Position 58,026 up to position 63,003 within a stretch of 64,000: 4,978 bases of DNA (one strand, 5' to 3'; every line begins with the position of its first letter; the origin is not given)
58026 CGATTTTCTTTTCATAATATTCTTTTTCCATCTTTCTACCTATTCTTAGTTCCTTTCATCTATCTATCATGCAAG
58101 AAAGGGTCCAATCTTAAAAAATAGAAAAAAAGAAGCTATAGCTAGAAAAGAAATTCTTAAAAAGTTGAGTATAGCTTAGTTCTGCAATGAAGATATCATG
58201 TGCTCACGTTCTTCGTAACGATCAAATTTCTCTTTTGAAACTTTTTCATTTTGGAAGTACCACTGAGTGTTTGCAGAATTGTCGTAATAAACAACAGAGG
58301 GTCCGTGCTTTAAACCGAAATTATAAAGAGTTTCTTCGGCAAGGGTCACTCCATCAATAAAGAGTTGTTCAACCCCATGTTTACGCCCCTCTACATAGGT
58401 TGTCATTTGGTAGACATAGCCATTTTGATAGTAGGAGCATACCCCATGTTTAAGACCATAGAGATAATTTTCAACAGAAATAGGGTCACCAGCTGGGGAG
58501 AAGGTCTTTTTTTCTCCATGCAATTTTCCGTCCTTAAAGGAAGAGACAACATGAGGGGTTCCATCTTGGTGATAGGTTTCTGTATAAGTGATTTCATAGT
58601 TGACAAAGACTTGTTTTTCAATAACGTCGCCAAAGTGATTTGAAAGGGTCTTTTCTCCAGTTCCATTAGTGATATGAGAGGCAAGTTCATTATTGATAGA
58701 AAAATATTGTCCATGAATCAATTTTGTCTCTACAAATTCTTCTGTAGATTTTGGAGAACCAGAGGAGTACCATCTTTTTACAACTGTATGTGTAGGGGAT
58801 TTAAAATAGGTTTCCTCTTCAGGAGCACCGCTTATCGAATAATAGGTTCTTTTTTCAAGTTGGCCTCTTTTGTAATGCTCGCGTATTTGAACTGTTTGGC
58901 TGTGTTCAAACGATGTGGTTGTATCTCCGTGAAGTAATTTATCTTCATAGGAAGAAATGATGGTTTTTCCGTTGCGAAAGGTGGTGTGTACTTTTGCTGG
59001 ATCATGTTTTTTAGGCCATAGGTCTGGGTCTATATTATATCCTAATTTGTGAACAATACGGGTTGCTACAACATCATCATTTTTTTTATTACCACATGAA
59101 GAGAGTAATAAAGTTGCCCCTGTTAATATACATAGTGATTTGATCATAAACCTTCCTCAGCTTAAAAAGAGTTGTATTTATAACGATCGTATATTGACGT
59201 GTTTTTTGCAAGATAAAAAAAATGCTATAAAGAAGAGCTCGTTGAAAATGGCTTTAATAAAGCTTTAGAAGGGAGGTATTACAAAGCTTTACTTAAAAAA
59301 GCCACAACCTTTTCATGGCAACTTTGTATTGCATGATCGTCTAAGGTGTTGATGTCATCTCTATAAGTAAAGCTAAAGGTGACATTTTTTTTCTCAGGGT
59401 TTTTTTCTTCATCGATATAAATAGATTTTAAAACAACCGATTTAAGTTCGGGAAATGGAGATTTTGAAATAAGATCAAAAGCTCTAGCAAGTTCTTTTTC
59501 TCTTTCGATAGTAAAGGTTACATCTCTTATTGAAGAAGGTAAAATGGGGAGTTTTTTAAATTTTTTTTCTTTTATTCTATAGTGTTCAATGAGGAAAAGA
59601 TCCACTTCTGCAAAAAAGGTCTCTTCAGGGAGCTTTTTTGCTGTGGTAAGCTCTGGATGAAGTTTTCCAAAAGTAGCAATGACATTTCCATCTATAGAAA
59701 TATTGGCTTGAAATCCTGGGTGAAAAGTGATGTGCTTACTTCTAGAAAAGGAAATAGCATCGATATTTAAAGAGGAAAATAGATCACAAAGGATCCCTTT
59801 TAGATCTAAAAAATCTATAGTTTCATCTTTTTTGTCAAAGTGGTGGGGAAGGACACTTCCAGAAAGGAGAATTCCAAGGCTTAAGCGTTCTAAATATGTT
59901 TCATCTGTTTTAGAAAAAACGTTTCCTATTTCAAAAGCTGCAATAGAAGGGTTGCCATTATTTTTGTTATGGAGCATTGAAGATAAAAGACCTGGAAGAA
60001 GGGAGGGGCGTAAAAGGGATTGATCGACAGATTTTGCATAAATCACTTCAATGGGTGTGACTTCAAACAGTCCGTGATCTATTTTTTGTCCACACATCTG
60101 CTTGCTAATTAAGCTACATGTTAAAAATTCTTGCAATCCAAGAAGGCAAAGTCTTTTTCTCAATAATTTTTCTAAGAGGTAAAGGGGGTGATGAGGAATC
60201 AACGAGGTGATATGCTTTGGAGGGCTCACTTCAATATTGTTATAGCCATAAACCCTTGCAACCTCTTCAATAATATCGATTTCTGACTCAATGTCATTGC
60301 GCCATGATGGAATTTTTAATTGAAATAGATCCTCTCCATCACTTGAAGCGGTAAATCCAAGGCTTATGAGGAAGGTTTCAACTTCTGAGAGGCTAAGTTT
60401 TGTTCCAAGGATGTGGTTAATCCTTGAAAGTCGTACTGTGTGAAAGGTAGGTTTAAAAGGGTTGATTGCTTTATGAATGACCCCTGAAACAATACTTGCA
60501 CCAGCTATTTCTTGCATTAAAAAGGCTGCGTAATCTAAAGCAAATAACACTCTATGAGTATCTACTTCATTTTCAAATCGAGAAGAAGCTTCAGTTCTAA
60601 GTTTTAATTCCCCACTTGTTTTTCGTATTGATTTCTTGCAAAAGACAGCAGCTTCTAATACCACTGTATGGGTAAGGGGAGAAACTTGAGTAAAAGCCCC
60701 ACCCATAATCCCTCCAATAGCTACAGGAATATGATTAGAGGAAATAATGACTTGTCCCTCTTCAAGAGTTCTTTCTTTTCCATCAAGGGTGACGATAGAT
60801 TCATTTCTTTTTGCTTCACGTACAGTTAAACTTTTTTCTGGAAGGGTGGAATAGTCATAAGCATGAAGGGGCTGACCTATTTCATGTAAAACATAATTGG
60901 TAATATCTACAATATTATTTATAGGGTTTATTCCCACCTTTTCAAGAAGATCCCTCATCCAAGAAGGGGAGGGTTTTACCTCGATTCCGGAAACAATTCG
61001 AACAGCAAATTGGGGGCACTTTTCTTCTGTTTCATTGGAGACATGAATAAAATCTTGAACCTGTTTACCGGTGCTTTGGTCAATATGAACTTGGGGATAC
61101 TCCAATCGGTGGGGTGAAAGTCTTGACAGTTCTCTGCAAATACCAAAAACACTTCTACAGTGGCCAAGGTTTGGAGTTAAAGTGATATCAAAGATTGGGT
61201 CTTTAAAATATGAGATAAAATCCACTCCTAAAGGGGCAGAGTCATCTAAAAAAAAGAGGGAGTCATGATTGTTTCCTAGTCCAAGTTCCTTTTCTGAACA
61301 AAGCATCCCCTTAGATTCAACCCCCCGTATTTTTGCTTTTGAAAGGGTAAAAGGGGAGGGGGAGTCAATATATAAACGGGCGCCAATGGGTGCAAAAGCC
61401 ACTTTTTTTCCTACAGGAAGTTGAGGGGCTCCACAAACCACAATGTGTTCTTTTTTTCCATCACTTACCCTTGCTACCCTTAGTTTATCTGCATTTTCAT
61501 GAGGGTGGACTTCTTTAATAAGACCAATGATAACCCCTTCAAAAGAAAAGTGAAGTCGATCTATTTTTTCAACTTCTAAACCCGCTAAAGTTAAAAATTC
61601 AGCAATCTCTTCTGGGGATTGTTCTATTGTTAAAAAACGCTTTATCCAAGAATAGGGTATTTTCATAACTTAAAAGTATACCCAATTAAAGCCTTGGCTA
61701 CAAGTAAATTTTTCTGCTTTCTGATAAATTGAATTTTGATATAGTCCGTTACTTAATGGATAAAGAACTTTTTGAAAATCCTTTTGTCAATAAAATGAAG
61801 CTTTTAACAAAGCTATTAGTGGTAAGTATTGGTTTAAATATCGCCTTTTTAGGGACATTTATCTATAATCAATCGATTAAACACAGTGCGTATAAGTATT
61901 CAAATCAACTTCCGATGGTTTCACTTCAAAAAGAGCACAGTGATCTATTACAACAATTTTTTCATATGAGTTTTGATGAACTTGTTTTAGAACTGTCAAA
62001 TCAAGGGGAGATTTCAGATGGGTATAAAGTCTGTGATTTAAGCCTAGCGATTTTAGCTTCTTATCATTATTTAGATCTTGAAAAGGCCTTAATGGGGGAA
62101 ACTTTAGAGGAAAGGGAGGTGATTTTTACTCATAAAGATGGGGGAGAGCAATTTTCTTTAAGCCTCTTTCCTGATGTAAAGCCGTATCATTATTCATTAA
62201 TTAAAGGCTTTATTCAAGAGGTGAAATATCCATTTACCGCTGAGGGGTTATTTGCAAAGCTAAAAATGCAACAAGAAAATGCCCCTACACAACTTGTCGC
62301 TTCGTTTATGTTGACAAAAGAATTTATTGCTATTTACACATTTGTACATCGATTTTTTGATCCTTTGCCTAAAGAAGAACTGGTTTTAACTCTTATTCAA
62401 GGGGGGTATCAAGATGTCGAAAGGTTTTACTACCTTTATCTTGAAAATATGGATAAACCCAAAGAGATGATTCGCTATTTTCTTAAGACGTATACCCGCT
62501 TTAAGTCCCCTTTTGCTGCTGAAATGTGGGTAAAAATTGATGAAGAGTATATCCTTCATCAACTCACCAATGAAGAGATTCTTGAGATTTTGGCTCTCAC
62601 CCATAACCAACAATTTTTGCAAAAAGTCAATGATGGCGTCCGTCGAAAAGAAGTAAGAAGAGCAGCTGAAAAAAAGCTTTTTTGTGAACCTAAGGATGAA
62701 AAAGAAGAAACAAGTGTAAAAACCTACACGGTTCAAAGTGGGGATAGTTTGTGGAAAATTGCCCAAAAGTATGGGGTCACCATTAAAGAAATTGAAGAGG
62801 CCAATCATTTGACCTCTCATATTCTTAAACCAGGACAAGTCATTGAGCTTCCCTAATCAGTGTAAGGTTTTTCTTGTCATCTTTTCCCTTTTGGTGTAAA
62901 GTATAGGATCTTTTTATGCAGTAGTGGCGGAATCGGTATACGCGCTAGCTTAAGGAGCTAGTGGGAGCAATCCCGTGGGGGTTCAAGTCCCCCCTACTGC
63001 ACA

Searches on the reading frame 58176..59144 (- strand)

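Call 93: search_protein_families(library=ncbifam, proteins=[window:58176-59144:-], max_evalue=0.01)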
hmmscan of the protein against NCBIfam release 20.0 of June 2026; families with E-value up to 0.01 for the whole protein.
window:58176-59144:- (322 aa): 1 family
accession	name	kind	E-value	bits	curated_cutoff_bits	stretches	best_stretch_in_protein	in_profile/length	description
NF033566.1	adhes_LIC20035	equivalog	0.00041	19.3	250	0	239-293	124-175/434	LIC20035 family adhesin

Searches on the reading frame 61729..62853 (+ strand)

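Call 93: search_protein_families(library=ncbifam, proteins=[window:61729-62853:+], max_evalue=0.01)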
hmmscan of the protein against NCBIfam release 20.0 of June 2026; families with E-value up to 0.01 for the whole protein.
window:61729-62853:+ (375 aa): 14 families
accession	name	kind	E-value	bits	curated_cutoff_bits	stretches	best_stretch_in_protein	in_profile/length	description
NF010723.1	PRK14125.1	equivalog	1.7e-10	40.7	60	1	323-375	25-85/87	cell division suppressor protein YneA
TIGR02899.1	spore_safA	subfamily_domain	1.8e-09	37.4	67.85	1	335-375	1-43/44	SafA/ExsA family spore coat assembly protein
NF042931.1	SAG1386_EF1546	equivalog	3.6e-09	36.9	80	1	320-373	99-156/158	SAG1386/EF1546 family surface-associated protein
NF004974.0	PRK06347.1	equivalog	5.7e-09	35.5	701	1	326-371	475-520/592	1,4-beta-N-acetylmuramoylhydrolase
NF008050.0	PRK10783.1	equivalog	7.8e-08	31.1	508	1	325-373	338-386/457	murein transglycosylase D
NF041208.1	celldiv_DipM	equivalog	5.1e-07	29.3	740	1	320-375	173-228/419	cell division endopeptidase DipM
TIGR02907.1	spore_VI_D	equivalog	3.5e-06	26.8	169.85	1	271-375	235-344/344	stage VI sporulation protein D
NF010495.0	PRK13914.1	equivalog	3.7e-06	26.2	647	1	329-372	26-69/481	invasion associated endopeptidase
NF050804.1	CellDivDipMCaul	equivalog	2.9e-05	23.1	900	1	331-375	309-404/634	cell division endopeptidase DipM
NF008399.0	PRK11198.1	equivalog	4.5e-05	23.9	134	1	324-375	89-146/149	peptidoglycan-binding protein LysM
NF047755.1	LIC_10271_M23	exception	0.0001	22.1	180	1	325-374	18-69/207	LIC_10271 family cell wall hydrolase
NF052398.1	Agg_Promo_Fact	equivalog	0.00039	20.7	170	1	329-369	27-68/202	aggregation-promoting factor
NF008652.0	PRK11649.1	equivalog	0.0011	17.8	341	1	232-359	6-124/439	murein DD-endopeptidase MepM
NF040883.1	amid_act_ActS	equivalog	0.0016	17.7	375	1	323-371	26-75/242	amidase activator ActS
